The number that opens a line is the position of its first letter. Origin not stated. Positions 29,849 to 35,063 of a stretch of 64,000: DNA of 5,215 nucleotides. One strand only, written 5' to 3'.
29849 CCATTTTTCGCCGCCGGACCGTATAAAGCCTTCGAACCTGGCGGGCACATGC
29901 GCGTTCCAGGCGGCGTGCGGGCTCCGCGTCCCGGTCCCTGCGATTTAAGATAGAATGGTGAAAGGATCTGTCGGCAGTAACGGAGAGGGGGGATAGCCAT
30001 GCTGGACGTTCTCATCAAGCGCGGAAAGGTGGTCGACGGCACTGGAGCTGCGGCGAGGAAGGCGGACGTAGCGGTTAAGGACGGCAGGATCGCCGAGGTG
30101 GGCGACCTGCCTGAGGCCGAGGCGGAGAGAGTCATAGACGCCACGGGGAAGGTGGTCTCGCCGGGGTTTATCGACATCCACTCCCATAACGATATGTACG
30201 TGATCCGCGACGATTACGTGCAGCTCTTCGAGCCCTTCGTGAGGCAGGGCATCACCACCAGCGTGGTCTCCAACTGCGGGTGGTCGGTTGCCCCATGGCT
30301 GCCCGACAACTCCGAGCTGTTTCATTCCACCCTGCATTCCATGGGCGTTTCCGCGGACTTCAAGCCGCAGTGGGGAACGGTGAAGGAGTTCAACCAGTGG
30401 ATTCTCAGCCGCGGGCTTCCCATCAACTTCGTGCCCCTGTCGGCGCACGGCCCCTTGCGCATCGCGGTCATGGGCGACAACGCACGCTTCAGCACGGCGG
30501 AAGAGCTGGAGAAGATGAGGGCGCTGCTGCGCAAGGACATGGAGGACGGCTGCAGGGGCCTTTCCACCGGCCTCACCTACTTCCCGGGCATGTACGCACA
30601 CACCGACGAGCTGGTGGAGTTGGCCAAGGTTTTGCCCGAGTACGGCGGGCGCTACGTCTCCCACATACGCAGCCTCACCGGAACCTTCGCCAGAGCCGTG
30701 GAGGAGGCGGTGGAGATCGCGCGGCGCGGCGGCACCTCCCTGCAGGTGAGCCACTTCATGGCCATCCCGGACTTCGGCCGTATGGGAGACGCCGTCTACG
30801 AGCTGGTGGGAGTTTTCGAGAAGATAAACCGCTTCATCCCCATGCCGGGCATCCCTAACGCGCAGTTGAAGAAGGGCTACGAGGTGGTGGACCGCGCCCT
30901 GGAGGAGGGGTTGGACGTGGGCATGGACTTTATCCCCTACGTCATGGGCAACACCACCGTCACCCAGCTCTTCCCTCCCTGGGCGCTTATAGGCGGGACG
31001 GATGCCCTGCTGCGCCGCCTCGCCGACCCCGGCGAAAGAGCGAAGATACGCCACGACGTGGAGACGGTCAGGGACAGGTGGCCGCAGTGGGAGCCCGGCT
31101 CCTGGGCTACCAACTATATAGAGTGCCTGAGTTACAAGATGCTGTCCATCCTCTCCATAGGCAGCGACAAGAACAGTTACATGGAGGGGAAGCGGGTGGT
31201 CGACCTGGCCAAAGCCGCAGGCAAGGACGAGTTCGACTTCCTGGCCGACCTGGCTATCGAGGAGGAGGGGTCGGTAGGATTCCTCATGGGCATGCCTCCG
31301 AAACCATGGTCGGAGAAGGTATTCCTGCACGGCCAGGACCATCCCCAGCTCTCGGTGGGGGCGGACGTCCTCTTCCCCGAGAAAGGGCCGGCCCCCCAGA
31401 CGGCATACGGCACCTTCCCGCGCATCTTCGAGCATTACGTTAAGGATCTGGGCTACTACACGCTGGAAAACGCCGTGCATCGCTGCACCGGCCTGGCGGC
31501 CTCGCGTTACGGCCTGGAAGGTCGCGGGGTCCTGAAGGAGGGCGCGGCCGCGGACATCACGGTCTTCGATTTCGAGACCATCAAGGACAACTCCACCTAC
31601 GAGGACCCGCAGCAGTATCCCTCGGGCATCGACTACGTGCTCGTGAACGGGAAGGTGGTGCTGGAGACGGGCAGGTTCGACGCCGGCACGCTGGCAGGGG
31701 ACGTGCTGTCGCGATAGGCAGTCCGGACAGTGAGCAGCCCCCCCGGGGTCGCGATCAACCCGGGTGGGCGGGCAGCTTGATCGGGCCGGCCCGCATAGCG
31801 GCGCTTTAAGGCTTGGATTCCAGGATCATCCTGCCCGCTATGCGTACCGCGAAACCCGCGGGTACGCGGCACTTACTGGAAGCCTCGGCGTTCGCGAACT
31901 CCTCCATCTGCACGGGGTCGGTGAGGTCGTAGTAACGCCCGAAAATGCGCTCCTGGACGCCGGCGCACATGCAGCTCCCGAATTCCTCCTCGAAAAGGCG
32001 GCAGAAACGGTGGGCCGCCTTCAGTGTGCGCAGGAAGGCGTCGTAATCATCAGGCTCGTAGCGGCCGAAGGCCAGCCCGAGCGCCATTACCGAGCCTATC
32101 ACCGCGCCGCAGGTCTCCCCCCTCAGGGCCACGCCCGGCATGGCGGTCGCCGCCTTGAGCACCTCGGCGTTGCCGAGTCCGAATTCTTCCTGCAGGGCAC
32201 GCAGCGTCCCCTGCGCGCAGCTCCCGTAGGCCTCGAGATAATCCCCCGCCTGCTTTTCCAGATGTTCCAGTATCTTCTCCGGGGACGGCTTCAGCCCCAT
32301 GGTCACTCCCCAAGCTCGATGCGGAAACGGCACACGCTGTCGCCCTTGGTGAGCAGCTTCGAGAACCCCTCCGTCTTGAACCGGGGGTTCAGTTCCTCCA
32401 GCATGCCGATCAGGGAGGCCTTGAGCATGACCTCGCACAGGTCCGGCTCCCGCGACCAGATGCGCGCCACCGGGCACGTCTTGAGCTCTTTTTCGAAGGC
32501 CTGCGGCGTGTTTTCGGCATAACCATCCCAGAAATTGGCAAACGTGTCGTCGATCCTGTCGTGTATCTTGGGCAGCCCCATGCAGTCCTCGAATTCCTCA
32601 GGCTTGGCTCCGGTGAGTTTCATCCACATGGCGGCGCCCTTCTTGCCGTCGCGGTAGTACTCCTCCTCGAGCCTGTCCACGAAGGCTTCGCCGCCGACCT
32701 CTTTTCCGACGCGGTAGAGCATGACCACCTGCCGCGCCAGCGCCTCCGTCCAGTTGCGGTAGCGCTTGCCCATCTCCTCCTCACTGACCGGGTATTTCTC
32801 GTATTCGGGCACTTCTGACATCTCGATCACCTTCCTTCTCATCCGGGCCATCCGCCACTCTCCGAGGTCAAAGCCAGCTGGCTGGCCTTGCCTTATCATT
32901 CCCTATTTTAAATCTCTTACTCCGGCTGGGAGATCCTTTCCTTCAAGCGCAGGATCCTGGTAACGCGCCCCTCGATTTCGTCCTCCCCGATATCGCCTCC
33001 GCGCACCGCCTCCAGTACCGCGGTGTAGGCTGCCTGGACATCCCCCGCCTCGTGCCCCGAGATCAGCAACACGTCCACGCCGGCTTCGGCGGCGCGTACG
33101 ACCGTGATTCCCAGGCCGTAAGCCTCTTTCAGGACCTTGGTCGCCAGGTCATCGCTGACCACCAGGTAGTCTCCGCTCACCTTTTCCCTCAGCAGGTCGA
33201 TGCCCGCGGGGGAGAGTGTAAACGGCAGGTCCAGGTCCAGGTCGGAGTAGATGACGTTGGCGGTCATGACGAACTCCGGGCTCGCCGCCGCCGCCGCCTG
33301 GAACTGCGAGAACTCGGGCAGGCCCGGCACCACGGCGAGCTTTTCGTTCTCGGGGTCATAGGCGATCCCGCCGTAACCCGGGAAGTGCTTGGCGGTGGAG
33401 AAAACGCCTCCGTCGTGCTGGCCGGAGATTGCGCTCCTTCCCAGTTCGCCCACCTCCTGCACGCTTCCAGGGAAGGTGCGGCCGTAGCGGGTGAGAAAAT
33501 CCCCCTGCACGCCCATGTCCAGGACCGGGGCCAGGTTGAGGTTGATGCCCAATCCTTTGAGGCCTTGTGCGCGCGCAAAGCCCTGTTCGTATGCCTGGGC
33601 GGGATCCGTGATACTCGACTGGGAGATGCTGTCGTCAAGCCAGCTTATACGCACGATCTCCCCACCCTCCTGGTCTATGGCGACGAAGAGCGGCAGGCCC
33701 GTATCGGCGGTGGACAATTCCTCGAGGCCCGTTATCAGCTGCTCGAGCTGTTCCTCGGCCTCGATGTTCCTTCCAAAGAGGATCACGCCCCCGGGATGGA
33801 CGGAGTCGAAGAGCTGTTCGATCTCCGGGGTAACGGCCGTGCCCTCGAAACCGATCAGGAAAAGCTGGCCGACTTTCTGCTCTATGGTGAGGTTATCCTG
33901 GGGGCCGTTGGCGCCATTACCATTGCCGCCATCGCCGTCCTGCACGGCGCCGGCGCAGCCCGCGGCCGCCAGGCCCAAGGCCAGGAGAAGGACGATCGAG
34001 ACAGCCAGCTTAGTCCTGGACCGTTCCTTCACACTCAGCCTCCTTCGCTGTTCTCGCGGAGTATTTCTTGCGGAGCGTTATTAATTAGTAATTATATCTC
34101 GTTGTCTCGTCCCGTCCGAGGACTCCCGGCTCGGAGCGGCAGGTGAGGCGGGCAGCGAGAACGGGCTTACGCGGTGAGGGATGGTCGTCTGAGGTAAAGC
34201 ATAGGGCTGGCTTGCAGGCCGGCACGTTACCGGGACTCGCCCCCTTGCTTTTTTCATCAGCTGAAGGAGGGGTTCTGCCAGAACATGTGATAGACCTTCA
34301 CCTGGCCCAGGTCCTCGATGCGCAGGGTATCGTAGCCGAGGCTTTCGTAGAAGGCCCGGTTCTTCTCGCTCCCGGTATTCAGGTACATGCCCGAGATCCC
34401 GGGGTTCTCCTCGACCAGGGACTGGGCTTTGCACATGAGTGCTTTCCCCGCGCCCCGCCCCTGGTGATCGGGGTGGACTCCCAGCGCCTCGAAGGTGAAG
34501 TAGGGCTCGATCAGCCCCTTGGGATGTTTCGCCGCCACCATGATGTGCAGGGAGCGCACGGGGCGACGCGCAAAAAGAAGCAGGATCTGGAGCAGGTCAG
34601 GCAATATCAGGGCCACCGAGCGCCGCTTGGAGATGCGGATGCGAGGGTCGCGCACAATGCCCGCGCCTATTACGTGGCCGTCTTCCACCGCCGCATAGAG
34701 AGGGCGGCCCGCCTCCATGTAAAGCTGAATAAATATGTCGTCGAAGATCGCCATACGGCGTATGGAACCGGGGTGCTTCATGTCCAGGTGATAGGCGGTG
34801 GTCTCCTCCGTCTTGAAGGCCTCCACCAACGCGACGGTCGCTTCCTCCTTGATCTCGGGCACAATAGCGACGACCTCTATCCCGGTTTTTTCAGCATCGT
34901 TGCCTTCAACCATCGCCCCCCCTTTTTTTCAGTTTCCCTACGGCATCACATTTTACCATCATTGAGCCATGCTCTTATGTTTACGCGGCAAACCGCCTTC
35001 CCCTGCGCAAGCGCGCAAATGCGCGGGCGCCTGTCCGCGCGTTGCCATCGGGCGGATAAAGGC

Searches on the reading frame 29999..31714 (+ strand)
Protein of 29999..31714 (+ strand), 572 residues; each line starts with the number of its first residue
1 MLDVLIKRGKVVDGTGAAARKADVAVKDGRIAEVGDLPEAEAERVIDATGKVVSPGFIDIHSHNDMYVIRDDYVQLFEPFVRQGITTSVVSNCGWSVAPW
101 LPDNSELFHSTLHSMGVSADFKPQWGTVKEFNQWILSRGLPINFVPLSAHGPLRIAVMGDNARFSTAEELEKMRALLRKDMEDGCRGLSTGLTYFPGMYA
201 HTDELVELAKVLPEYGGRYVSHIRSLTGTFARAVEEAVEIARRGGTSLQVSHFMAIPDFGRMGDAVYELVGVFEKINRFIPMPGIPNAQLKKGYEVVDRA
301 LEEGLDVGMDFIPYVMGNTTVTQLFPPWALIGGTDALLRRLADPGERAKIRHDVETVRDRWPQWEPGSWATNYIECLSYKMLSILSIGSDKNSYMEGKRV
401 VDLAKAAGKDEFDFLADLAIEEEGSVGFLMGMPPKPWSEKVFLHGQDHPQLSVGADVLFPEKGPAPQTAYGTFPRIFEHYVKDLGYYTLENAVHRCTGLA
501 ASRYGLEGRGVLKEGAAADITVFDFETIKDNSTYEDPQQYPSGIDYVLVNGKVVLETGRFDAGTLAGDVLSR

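Call 16: search_protein_families(library=pfam, proteins=[window:29999-31714:+], max_evalue=0.00001)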
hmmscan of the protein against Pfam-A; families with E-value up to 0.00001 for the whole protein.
window:29999-31714:+ (572 aa): 2 families
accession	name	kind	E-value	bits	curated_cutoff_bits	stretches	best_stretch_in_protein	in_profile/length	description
PF07969.17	Amidohydro_3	-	8.8e-25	88.5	29.7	2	478-554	398-471/472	Amidohydrolase family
PF01979.26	Amidohydro_1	-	2.6e-06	27.3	25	0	488-554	282-345/345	Amidohydrolase family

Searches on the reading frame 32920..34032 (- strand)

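Call 17: search_protein_families(library=pfam, proteins=[window:32920-34032:-], max_evalue=0.00001)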
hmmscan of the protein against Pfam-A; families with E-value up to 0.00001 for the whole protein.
window:32920-34032:- (371 aa): 1 family
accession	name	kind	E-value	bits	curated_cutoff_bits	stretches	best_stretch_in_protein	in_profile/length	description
PF00933.27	Glyco_hydro_3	-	6.7e-50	170.7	27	1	49-363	1-316/316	Glycosyl hydrolase family 3 N terminal domain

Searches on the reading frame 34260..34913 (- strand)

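Call 17: search_protein_families(library=pfam, proteins=[window:34260-34913:-], max_evalue=0.00001)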
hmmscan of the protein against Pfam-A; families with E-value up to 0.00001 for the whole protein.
window:34260-34913:- (218 aa): 3 families
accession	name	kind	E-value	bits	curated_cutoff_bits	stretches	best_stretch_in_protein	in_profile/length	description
PF13508.13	Acetyltransf_7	-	3.4e-10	40.6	27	1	140-194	31-82/84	Acetyltransferase (GNAT) domain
PF00583.31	Acetyltransf_1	-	1.3e-09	38.8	20.7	1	67-194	30-116/116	Acetyltransferase (GNAT) family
PF13673.13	Acetyltransf_10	-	3.2e-07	30.8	23.6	1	142-197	55-110/128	Acetyltransferase (GNAT) domain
